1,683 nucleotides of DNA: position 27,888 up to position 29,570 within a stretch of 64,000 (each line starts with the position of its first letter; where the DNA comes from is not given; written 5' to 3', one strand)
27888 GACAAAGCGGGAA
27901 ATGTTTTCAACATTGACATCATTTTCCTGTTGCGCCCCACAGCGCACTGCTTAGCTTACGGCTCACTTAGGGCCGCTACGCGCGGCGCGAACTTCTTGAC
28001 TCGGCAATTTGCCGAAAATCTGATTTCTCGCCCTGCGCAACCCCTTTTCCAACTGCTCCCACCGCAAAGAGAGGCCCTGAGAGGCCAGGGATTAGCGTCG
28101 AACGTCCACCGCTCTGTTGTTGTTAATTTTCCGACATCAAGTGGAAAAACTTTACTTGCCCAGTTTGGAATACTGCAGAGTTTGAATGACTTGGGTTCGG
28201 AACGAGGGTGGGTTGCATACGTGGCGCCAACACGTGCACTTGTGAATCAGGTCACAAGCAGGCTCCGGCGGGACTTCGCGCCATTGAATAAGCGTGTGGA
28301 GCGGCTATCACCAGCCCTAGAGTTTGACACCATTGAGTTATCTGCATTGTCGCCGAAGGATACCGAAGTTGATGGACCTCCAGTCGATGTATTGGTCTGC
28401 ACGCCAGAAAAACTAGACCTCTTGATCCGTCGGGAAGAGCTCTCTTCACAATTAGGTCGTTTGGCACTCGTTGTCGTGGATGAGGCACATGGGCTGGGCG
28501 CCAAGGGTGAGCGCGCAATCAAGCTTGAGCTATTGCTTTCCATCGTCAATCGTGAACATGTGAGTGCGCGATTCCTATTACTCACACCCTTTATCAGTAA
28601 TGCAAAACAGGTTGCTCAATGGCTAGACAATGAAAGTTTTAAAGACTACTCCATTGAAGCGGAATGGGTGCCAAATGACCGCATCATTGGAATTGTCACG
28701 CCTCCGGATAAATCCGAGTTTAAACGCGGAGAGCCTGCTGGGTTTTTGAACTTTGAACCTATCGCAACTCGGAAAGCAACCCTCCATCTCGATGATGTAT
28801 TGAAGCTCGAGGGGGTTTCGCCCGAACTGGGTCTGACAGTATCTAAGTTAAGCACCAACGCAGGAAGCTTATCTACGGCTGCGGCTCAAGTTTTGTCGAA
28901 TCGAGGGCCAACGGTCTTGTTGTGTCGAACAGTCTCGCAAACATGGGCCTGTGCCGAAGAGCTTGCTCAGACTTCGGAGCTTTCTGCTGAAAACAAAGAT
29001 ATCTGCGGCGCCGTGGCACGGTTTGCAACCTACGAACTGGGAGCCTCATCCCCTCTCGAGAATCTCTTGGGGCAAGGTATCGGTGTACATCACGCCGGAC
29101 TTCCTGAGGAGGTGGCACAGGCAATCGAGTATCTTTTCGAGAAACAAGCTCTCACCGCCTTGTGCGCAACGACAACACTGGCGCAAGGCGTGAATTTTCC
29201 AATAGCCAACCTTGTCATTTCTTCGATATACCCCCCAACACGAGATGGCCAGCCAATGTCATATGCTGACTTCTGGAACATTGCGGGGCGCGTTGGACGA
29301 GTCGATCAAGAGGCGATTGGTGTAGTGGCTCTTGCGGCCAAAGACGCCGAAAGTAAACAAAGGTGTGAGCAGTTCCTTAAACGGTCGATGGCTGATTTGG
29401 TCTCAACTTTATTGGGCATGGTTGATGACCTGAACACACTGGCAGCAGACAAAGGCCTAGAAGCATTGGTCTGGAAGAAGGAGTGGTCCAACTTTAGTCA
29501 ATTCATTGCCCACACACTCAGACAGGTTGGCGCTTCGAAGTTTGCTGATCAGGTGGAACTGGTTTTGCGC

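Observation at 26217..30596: Low-GC two-gene islet encoding a PD-(D/E)xK-like nuclease and a 1049-aa Ski2-like helicase: candidate anti-phage module (divergent Hachiman or an unclassified relative)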

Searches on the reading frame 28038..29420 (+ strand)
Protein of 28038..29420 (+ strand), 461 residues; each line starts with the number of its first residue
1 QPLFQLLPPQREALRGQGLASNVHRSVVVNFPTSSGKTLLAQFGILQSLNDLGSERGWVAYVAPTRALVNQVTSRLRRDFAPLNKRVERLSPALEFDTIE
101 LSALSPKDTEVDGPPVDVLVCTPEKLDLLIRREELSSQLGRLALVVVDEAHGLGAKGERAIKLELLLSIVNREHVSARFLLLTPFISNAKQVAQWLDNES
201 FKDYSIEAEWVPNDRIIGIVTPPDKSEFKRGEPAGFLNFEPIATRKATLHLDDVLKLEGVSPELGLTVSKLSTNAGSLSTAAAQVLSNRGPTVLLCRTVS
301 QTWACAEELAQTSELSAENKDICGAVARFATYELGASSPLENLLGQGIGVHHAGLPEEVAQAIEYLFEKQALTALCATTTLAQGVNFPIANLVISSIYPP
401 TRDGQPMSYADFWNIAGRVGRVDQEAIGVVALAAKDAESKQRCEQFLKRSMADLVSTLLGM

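Call 82: search_dna_similar(query=window:28038-29420:+, collection=plasmids, mode=protein, max_rows=25, max_evalue=1e-8)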
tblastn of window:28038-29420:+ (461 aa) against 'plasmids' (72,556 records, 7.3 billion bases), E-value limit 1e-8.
Records with a match: 131; places in all: 134; records where one place covers at least 80% of the query: 125.
Best place of each record, by identity: <60% 131.
By first word of the organism name: Klebsiella 18; Streptomyces 17; Bacillus 14; Rhizobium 7; Agrobacterium 6; Raoultella 6; Sinorhizobium 5; Ralstonia 4; Piscirickettsia 4; Escherichia 3; and 37 more.
By predicted mobility (MOB-suite, as given by PLSDB): conjugative 63; non-mobilizable 51; mobilizable 17.
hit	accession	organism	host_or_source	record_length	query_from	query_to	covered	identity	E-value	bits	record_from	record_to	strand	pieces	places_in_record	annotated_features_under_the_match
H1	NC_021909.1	Rhizobium etli bv. mimosae str. Mim1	Mimosa affinis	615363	2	447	97%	36.6%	8e-52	195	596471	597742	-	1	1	DEAD/DEAH box helicase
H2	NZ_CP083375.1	Ensifer canadensis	Melilotus albus,Cell Culture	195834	3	446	96%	34.7%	9e-47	181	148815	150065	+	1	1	DEAD/DEAH box helicase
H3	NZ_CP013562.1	Rhizobium phaseoli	Phaseolus vulgaris,Whole ...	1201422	3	446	96%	34.3%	8e-50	189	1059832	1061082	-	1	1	record has no annotation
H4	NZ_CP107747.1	Streptomyces sp. NBC_00624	-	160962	1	461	100%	31.4%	7e-41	163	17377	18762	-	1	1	DEAD/DEAH box helicase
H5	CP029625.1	Streptomyces sp. ETH9427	cell culture,soil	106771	1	460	100%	31.1%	4e-35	146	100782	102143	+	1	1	hypothetical protein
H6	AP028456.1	Kitasatospora purpeofusca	whole organism,soil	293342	1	453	98%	30.0%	3e-31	135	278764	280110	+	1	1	hypothetical protein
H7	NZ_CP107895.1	Streptomyces sp. NBC_00467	-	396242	2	432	93%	30.3%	4e-24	113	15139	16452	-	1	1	DEAD/DEAH box helicase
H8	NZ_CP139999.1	Agrobacterium tumefaciens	-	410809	4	444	96%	29.1%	2e-23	111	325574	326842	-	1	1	DEAD/DEAH box helicase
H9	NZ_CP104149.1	Sinorhizobium medicae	Trigonella foenum-graecum,cell culture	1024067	4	444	96%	29.1%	2e-23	111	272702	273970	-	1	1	record has no annotation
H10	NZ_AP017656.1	Sphingobium cloacae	-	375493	6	444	95%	29.2%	2e-24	114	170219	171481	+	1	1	DEAD/DEAH box helicase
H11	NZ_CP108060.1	Streptomyces sp. NBC_00280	-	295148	1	418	91%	30.6%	2e-29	129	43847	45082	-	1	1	DEAD/DEAH box helicase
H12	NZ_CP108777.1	Embleya sp. NBC_00896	-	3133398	1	417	90%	30.6%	1e-29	130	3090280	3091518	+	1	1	none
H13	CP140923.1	Sinorhizobium meliloti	Medicago lupulina,whole organism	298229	4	444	96%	28.9%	2e-23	110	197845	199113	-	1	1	none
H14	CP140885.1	Sinorhizobium meliloti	Medicago lupulina,whole organism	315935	4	444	96%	28.9%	2e-23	110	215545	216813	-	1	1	none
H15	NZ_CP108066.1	Streptomyces canus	-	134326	2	432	93%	29.5%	9e-30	130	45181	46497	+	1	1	DEAD/DEAH box helicase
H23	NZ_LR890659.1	Serratia marcescens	Homo sapiens,rectal swab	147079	6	430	92%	29.4%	7e-22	106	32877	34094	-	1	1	DEAD/DEAH box helicase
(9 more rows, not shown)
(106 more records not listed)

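Call 83: get_annotated_region(hit=H23, flank=3500)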
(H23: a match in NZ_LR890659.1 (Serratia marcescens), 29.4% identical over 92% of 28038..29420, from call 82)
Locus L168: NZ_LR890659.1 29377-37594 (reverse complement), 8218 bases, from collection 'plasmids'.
description: Serratia marcescens strain MSB1_9C isolate MSB1_9C plasmid 3, complete sequence
organism: Serratia marcescens (NCBI taxid 615)
taxonomy: Bacteria; Pseudomonadota; Gammaproteobacteria; Enterobacterales; Yersiniaceae; Serratia; Serratia marcescens
host: -; source: Homo sapiens,rectal swab; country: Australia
typing (MOB-suite, as given by PLSDB): conjugative; replicon IncFIB,IncFII; relaxase MOBF; mating-pair formation MPF_F
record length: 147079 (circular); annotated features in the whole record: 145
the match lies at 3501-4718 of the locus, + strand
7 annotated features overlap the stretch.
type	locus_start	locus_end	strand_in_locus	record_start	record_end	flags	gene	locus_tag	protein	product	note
CDS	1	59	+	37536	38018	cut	-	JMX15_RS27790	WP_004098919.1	GNAT family N-acetyltransferase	-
CDS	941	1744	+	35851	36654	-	-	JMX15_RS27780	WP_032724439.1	TIGR02391 family protein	-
CDS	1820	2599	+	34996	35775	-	-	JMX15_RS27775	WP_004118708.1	Hachiman antiphage defense system protein HamA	-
CDS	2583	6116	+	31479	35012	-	-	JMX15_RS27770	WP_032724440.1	DEAD/DEAH box helicase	-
CDS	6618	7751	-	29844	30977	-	-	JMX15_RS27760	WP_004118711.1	nickel/cobalt efflux protein RcnA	-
CDS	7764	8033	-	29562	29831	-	-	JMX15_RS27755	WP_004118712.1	metal-sensing transcriptional repressor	-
CDS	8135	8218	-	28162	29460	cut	-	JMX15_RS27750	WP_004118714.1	MFS transporter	GO:0055085 - transmembrane transport [Evidence IEA]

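Call 84: get_annotated_region(hit=H1, flank=3500)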
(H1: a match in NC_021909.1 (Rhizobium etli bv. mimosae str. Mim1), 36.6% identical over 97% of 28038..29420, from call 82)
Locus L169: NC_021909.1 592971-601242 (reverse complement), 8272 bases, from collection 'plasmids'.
description: Rhizobium etli bv. mimosae str. Mim1 plasmid pRetMIM1e, complete sequence
organism: Rhizobium etli bv. mimosae str. Mim1 (NCBI taxid 1328306)
taxonomy: Bacteria; Pseudomonadota; Alphaproteobacteria; Hyphomicrobiales; Rhizobiaceae; Rhizobium; Rhizobium etli; Rhizobium etli bv. mimosae str. Mim1
host: -; source: Mimosa affinis; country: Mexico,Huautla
typing (MOB-suite, as given by PLSDB): conjugative; relaxase MOBP; mating-pair formation MPF_T
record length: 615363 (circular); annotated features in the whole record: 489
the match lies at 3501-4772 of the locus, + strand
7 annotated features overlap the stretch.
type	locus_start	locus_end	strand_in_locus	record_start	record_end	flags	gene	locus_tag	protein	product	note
CDS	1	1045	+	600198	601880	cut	-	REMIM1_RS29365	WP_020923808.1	ThiF family adenylyltransferase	-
CDS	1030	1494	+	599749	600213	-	-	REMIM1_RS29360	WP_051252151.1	Mov34/MPN/PAD-1 family protein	-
CDS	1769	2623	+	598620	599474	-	-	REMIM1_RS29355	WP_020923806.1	hypothetical protein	-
CDS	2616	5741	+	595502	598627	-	-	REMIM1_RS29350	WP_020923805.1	DEAD/DEAH box helicase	-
CDS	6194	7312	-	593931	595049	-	-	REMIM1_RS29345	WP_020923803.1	glycosyltransferase family A protein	-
CDS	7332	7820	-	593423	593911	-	-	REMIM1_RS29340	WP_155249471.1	GNAT family protein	-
CDS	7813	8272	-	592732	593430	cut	-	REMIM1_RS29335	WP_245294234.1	hypothetical protein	-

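Call 86: search_protein_families(library=pfam, proteins=[L168:1820-2596:+, L169:1769-2620:+], max_evalue=0.1)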
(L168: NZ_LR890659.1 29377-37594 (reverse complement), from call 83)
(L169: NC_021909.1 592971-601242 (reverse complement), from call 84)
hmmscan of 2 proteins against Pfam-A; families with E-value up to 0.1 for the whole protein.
L168:1820-2596:+ (259 aa): 3 families
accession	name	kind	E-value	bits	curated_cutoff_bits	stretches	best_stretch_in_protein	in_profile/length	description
PF08878.16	HamA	-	2.6e-10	41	25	1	54-193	24-159/230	HamA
PF22262.2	DUF6950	-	0.0068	16.9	27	1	31-85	40-96/134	Domain of unknown function (DUF6950)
PF00622.36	SPRY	-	0.045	14.3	26.3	1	111-140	60-89/121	SPRY domain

L169:1769-2620:+ (284 aa): 0 families

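Call 87: find_homologous_proteins(query=L168:1820-2596:+, max_evalue=0.00001)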
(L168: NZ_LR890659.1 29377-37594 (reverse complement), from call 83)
Query L168:1820-2596:+ (259 aa): 1863 proteins with E <= 0.00001 among 2659 candidates; the best 120 are listed.
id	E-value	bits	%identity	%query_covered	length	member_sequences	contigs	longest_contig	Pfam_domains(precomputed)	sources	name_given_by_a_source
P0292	5.8e-171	585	100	100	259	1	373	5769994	PF08878.17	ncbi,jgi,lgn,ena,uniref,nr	ncbi:TPA: Hachiman antiphage defense system protein HamA [Serratia marcescens]|jgi:hypothetical prot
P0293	1.5e-170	584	100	100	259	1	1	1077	PF08878.17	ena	-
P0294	3.9e-170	582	100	100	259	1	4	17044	PF08878.17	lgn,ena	-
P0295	4.1e-170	582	100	100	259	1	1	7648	PF08878.17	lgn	-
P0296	4.1e-170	582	100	100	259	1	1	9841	PF08878.17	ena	-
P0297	9.0e-169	578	99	100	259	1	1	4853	PF08878.17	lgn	-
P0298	1.9e-168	577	99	100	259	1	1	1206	PF08878.17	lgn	-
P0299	8.9e-166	568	97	100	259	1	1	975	PF08878.17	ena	-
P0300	7.1e-163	559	95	100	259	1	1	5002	PF08878.17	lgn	-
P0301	7.4e-163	559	95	100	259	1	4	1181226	PF08878.17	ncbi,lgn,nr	ncbi:DUF1837 domain-containing protein [Salmonella enterica subsp. enterica serovar Montevideo]|nr:D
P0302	7.6e-163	558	95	100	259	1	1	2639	PF08878.17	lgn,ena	-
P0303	1.4e-162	558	95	100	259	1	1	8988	PF08878.17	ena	-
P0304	1.4e-162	558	95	100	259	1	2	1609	PF08878.17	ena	-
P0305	2.0e-162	557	95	100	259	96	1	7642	PF08878.17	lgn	-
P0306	2.0e-162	557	95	100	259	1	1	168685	PF08878.17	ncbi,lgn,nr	ncbi:TPA: DUF1837 domain-containing protein [Escherichia coli]|nr:DUF1837 domain-containing protein 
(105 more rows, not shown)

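Call 90: search_protein_families(library=padloc, proteins=[L168:1820-2596:+, L168:2583-6113:+, L169:1769-2620:+, L169:2616-5738:+], max_evalue=0.00001)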
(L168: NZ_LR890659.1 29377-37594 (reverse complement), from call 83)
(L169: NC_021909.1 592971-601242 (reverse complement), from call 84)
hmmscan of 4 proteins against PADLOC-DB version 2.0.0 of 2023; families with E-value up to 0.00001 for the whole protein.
L168:1820-2596:+ (259 aa): 4 families
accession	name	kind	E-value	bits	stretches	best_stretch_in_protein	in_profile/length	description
PDLC00159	HamA1|HamA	-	2e-114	379.6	1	1-258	1-257/257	DUF1837 domain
PDLC00155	HamA1|HamA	-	6.8e-16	56.6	1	4-191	18-208/276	DUF1837 domain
PDLC00161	HamA1|HamA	-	2.4e-13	48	1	38-179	43-193/271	DUF1837 domain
PDLC00160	HamA1|HamA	-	9.6e-10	36.1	1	38-129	41-133/264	DUF1837 domain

L168:2583-6113:+ (1177 aa): 29 families (the best 25 are shown)
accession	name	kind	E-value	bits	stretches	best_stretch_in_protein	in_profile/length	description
PDLC00174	HamB1|HamB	-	0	1804.9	1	1-1172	1-1161/1163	DEAD-box helicase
PDLC00192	HamB1|HamB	-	6.5e-133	442.6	1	24-1040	21-977/1104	DEAD-box helicase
PDLC00188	HamB1|HamB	-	1.2e-73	246.8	1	305-807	241-757/1037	DEAD-box helicase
PDLC00194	HamB1|HamB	-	6.5e-67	224.2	1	219-862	147-765/995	DEAD-box helicase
PDLC00178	HamB1|HamB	-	1.1e-53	180.3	1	306-750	245-695/830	DEAD-box helicase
PDLC04531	PDC-M23B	-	8.1e-43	144.6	1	323-754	314-746/1060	-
PDLC00175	HamB1|HamB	-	1.2e-35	120.3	1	304-751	223-672/1000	DEAD-box helicase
PDLC00186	HamB1|HamB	-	3.1e-34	116.1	2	556-712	378-529/864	DEAD-box helicase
PDLC00200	HamB2|HamB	-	1.2e-29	100.9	2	563-713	385-529/865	DEAD-box helicase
PDLC03960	SngC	-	2.6e-27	93.9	1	306-705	24-362/720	-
PDLC00185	HamB1|HamB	-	3.9e-27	92.5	1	557-712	369-522/871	DEAD-box helicase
PDLC00187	HamB1|HamB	-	9.2e-27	91.7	2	559-712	368-515/851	DEAD-box helicase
PDLC00183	HamB1|HamB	-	6.2e-26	89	1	306-486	246-426/509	DEAD-box helicase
PDLC04530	PDC-M23B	-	1.3e-24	84.3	2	306-470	65-246/828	-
PDLC00184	HamB1|HamB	-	6.4e-24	82.1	2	567-723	329-476/738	DEAD-box helicase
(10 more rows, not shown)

L169:1769-2620:+ (284 aa): 0 families

L169:2616-5738:+ (1041 aa): 30 families (the best 25 are shown)
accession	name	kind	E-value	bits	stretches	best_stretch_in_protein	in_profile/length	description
PDLC04531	PDC-M23B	-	9.9e-178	591.3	1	73-1035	76-1058/1060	-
PDLC04530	PDC-M23B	-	2.1e-82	275.5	1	294-980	60-782/828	-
PDLC00192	HamB1|HamB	-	1.8e-78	262.3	1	173-717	145-679/1104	DEAD-box helicase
PDLC04532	PDC-M23B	-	1.4e-75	252.8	1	138-747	154-766/817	-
PDLC00194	HamB1|HamB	-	5e-68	227.9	1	245-735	170-682/995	DEAD-box helicase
PDLC00174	HamB1|HamB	-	6.2e-63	211.1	1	285-717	288-723/1163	DEAD-box helicase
PDLC00188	HamB1|HamB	-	1.3e-56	190.4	1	297-734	240-698/1037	DEAD-box helicase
PDLC00186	HamB1|HamB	-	2.4e-55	185.9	1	320-982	164-822/864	DEAD-box helicase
PDLC00187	HamB1|HamB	-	1.1e-53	180.8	1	317-803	156-616/851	DEAD-box helicase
PDLC00200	HamB2|HamB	-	5.3e-49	165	1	319-718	163-545/865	DEAD-box helicase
PDLC00178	HamB1|HamB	-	1.7e-41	140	2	299-479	245-425/830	DEAD-box helicase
PDLC00176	HamB1|HamB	-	2.4e-36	123.2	2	611-735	420-540/845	DEAD-box helicase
PDLC00199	HamB2|HamB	-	4.2e-35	119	1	319-699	152-513/841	DEAD-box helicase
PDLC00175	HamB1|HamB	-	4.2e-32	108.5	1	315-732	240-662/1000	DEAD-box helicase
PDLC00185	HamB1|HamB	-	1.3e-31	107.3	1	316-733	156-555/871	DEAD-box helicase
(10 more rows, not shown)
